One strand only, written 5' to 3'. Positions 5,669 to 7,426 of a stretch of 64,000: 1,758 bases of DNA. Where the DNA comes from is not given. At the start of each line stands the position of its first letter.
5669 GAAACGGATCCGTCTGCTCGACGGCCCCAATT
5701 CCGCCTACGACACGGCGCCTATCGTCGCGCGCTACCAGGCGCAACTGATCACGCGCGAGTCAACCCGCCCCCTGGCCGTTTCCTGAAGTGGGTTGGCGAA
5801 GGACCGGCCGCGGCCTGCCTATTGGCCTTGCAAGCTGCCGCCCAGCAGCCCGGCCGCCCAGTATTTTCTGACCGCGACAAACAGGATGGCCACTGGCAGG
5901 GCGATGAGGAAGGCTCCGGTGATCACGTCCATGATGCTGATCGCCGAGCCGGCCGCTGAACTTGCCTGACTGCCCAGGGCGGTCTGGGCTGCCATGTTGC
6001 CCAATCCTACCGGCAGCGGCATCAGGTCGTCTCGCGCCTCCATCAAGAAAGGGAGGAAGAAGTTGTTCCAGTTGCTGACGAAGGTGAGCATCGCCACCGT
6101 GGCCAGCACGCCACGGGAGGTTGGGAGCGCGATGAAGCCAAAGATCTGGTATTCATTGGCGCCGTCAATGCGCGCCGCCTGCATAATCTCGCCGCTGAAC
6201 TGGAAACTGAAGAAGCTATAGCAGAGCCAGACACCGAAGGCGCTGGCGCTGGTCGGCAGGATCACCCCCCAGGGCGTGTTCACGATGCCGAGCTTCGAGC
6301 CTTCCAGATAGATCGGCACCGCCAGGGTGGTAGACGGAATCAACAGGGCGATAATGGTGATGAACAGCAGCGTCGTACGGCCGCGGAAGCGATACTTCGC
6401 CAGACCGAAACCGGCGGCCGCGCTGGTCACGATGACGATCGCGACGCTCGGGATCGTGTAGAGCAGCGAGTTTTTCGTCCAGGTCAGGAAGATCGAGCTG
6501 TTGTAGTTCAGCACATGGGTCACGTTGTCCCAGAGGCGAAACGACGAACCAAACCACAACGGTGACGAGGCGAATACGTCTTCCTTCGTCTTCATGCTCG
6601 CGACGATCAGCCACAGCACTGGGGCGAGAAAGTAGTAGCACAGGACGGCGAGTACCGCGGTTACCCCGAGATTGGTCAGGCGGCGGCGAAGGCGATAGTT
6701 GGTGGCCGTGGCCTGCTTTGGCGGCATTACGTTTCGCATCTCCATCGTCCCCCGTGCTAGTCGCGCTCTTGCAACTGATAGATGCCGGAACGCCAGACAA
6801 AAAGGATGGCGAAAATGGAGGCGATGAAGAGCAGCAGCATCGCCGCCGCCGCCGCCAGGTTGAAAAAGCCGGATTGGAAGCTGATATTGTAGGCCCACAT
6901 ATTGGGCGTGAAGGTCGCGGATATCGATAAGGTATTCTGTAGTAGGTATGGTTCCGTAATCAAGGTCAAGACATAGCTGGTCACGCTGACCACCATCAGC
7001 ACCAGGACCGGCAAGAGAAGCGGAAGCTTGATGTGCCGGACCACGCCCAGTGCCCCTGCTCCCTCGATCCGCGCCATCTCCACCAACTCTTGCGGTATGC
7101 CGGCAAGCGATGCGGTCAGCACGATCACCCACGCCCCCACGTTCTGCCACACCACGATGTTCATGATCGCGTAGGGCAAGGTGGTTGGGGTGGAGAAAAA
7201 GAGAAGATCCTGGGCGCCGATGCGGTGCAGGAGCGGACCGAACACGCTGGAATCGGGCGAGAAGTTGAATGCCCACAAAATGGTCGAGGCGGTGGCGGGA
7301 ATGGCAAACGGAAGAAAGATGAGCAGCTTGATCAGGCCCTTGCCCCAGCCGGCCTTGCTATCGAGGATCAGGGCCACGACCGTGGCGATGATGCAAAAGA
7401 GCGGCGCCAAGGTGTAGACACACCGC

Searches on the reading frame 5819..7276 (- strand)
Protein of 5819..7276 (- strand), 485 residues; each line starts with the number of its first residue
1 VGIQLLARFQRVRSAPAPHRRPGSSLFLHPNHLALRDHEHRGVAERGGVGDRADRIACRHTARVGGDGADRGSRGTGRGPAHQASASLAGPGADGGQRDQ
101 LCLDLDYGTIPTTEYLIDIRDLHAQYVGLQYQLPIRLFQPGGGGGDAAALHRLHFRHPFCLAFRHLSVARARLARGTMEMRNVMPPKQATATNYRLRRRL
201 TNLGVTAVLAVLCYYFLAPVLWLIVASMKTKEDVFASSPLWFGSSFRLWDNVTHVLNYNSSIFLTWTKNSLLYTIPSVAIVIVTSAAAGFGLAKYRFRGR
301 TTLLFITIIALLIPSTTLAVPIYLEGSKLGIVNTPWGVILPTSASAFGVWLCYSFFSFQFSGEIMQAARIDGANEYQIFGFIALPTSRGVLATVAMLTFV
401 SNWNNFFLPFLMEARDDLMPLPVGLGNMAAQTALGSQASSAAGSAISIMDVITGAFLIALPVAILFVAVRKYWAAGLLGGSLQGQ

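Call 34: search_protein_families(library=pfam, proteins=[window:5819-7276:-], max_evalue=0.00001)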
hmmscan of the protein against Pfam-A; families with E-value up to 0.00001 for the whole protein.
window:5819-7276:- (485 aa): 1 family
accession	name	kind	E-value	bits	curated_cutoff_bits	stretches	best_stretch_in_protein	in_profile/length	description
PF00528.27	BPD_transp_1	-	4.6e-11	43.2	26.4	1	288-464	4-166/184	Binding-protein-dependent transport system inner membrane component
